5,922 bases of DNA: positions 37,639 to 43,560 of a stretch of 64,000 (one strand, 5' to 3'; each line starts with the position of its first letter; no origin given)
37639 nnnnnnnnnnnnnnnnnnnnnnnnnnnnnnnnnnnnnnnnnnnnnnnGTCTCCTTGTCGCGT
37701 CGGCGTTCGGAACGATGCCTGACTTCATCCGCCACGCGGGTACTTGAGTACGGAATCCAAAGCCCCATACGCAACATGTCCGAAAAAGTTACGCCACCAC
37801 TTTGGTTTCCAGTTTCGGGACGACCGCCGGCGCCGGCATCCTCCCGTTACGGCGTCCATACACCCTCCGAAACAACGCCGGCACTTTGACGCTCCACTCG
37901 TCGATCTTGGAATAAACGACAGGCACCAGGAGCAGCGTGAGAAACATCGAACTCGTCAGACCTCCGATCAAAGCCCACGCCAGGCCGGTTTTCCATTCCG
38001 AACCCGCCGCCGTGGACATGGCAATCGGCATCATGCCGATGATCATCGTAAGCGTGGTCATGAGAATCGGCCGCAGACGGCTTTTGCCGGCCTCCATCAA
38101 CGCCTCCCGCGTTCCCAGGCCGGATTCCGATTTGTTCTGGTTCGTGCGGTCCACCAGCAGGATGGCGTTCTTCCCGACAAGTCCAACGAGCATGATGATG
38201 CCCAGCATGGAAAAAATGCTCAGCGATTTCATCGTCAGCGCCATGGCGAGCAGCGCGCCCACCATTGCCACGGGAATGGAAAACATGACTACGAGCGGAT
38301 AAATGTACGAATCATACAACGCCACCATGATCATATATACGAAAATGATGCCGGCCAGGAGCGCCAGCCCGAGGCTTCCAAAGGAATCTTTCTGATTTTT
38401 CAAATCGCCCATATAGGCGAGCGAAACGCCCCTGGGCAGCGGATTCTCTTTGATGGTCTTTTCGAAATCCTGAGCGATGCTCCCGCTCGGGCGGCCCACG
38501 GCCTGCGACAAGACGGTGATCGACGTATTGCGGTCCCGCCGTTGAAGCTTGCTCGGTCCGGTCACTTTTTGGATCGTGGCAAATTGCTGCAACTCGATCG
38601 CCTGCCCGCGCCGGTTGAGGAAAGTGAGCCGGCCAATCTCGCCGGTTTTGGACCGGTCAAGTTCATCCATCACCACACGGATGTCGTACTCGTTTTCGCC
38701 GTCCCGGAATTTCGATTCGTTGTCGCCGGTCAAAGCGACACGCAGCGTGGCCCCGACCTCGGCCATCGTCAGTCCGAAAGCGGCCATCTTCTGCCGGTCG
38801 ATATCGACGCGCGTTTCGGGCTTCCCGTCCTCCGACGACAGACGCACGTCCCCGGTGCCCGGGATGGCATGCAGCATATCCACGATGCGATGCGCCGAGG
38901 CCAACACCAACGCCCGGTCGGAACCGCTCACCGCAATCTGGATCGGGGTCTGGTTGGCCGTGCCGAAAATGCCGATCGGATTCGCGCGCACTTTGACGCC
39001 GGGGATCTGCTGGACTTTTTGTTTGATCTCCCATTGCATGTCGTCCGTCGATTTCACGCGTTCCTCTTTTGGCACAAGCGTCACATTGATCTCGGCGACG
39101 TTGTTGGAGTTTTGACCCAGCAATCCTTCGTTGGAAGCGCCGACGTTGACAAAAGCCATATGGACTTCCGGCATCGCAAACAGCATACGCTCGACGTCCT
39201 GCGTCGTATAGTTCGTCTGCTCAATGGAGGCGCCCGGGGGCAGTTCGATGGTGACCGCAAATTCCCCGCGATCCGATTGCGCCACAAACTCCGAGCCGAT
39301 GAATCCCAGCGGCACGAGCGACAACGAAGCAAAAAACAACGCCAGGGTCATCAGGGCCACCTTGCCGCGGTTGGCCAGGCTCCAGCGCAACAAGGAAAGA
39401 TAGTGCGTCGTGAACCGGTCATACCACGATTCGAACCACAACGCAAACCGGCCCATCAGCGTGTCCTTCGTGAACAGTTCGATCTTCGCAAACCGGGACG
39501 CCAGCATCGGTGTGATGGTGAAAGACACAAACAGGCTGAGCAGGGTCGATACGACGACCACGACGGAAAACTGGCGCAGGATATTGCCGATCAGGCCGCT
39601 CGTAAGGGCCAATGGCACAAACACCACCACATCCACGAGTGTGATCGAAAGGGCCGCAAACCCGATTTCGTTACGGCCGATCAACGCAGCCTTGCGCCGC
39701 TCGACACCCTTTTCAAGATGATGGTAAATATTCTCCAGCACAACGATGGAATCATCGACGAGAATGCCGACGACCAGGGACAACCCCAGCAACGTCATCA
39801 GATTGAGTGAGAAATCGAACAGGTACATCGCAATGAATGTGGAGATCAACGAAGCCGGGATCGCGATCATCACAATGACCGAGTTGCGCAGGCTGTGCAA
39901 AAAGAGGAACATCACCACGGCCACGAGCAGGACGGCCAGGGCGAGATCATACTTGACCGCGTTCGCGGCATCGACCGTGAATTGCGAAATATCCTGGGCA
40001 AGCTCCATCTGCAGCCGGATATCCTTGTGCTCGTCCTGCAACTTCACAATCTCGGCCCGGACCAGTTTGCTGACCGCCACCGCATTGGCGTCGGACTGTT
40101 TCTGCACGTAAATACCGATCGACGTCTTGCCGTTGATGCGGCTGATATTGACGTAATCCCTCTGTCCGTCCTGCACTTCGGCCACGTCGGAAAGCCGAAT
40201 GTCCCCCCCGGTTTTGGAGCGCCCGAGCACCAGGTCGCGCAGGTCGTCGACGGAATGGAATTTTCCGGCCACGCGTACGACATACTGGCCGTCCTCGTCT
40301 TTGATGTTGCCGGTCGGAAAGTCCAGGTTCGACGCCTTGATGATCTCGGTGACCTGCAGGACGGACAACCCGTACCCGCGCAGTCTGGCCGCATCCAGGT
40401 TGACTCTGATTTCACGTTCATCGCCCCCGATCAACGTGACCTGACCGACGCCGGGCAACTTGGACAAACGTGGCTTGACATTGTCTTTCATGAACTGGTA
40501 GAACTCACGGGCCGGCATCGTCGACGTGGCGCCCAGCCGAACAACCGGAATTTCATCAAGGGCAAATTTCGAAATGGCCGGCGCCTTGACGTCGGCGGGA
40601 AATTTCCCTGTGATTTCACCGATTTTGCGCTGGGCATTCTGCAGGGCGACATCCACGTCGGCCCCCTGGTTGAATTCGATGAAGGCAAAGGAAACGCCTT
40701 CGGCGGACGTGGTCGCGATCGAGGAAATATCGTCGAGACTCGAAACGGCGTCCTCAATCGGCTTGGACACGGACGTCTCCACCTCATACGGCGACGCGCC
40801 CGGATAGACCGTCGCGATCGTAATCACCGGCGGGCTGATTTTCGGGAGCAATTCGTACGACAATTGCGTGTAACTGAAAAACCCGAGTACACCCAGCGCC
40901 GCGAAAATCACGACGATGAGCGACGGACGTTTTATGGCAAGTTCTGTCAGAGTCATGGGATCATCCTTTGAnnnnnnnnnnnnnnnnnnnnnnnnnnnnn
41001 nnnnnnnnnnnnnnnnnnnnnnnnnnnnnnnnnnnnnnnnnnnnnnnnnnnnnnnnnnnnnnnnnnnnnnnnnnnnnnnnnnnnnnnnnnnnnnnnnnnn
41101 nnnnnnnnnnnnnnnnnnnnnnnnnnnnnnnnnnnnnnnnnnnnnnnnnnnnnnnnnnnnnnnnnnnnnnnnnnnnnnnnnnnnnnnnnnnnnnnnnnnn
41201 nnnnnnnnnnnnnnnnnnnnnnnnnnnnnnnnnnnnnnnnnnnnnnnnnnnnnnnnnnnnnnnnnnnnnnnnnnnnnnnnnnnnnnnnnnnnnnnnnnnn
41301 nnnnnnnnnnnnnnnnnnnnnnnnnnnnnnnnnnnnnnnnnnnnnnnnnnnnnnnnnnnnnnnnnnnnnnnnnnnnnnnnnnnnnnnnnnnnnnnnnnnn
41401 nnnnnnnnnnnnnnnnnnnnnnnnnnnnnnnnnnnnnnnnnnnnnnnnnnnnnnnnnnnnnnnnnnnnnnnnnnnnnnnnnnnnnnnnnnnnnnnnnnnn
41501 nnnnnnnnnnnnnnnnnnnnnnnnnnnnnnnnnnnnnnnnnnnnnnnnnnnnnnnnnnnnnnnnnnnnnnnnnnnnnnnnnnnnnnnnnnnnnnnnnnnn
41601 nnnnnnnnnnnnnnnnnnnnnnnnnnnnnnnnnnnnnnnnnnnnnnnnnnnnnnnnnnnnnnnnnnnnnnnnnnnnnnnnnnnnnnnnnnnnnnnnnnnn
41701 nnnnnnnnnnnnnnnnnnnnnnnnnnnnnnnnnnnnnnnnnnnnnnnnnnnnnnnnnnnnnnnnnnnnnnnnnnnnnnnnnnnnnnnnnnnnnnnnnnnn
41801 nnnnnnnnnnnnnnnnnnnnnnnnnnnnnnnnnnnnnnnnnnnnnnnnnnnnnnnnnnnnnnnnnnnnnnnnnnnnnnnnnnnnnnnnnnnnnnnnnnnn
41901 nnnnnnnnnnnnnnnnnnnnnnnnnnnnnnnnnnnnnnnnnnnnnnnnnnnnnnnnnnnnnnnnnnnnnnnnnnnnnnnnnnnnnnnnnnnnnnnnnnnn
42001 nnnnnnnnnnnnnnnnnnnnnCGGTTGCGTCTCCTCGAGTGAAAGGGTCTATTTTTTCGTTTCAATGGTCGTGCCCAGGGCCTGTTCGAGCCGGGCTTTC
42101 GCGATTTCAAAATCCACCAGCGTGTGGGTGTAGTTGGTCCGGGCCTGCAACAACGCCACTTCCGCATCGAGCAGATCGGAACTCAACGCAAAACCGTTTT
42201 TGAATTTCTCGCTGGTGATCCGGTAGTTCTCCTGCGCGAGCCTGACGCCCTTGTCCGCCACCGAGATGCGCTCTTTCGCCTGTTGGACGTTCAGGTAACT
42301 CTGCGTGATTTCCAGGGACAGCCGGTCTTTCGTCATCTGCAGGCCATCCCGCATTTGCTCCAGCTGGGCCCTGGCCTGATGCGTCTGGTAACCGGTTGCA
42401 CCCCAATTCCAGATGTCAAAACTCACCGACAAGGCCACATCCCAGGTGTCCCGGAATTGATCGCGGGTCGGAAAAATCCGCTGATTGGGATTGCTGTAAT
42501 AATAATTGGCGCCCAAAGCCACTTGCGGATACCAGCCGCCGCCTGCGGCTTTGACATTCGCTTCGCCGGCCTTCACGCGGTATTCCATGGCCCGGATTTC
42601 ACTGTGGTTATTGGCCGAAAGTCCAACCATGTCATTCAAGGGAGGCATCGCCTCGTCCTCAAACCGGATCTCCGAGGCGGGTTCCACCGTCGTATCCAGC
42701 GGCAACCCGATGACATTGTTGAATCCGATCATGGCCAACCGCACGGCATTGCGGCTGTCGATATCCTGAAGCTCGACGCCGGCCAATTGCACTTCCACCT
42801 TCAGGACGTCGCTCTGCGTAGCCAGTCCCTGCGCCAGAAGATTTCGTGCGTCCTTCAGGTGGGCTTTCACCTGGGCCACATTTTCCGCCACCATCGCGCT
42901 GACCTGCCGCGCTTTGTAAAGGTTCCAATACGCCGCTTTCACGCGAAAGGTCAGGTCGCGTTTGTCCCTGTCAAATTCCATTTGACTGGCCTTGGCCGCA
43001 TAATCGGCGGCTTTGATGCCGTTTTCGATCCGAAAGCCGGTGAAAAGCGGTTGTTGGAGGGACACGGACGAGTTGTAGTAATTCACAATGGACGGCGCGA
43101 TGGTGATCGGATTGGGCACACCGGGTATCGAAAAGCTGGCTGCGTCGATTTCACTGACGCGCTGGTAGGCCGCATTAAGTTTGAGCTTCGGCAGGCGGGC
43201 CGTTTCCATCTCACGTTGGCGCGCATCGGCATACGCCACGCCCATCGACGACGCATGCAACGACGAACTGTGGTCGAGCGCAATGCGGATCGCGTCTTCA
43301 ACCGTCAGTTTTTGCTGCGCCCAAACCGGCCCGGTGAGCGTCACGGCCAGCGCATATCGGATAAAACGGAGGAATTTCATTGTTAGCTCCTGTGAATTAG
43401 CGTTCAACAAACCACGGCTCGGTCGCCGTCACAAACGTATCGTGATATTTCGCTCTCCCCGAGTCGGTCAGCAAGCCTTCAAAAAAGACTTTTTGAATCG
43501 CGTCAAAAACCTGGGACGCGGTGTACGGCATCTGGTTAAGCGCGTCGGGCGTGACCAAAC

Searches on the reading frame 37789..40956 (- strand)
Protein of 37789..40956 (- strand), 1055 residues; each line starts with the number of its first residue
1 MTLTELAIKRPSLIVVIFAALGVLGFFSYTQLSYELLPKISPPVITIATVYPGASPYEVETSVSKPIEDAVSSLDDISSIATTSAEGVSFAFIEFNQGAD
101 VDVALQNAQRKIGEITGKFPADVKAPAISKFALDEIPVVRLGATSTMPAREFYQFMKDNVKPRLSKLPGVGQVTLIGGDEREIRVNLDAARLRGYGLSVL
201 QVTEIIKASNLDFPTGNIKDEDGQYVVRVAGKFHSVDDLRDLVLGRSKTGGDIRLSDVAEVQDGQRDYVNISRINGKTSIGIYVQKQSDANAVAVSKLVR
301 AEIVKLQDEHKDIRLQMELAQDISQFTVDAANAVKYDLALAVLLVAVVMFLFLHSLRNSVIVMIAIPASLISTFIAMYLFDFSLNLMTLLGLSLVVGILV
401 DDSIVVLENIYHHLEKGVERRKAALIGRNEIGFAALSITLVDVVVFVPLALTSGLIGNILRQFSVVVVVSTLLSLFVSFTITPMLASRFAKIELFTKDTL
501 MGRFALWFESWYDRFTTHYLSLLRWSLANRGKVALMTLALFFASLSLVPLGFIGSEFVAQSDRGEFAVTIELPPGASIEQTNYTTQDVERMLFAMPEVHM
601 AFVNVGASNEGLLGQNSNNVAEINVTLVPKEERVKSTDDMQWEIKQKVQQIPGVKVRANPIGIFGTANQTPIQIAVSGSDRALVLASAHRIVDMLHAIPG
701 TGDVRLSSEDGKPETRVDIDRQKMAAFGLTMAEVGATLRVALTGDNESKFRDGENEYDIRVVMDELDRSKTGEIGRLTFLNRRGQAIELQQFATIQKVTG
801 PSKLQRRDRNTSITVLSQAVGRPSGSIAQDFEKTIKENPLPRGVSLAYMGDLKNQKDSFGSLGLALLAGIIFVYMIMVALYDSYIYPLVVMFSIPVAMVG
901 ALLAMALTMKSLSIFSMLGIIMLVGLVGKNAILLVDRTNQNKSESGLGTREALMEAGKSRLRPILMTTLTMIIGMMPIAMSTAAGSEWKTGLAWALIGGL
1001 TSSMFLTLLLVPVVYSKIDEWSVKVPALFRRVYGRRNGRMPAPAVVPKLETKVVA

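Call 39: search_protein_families(library=pfam, proteins=[window:37789-40956:-], max_evalue=0.00001)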
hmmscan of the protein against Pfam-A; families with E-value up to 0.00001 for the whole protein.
window:37789-40956:- (1055 aa): 2 families
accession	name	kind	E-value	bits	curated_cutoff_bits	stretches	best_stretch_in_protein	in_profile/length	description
PF00873.25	ACR_tran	-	6.5e-267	888.6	28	1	4-1018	2-1020/1021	AcrB/AcrD/AcrF family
PF03176.21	MMPL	-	1.6e-09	37.7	20.5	1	858-1025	141-309/333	MMPL family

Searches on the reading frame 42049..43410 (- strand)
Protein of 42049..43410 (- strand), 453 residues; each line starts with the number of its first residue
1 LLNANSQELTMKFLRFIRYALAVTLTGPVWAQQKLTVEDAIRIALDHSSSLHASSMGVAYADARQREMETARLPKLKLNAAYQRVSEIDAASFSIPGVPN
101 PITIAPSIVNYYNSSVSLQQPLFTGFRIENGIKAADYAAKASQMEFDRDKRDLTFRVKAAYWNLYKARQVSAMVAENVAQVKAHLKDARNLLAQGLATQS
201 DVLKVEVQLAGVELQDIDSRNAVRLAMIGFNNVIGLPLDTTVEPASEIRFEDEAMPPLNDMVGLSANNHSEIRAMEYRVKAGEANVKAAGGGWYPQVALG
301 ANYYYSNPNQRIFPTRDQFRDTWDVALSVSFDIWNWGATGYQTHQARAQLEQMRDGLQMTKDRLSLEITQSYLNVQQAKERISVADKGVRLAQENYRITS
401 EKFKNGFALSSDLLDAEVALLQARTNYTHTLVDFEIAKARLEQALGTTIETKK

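Call 39: search_protein_families(library=pfam, proteins=[window:42049-43410:-], max_evalue=0.00001)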
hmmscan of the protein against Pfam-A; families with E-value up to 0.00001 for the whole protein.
window:42049-43410:- (453 aa): 1 family
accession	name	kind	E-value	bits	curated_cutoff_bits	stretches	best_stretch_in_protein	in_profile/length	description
PF02321.23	OEP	-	1e-66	224.8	22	2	258-446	1-187/187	Outer membrane efflux protein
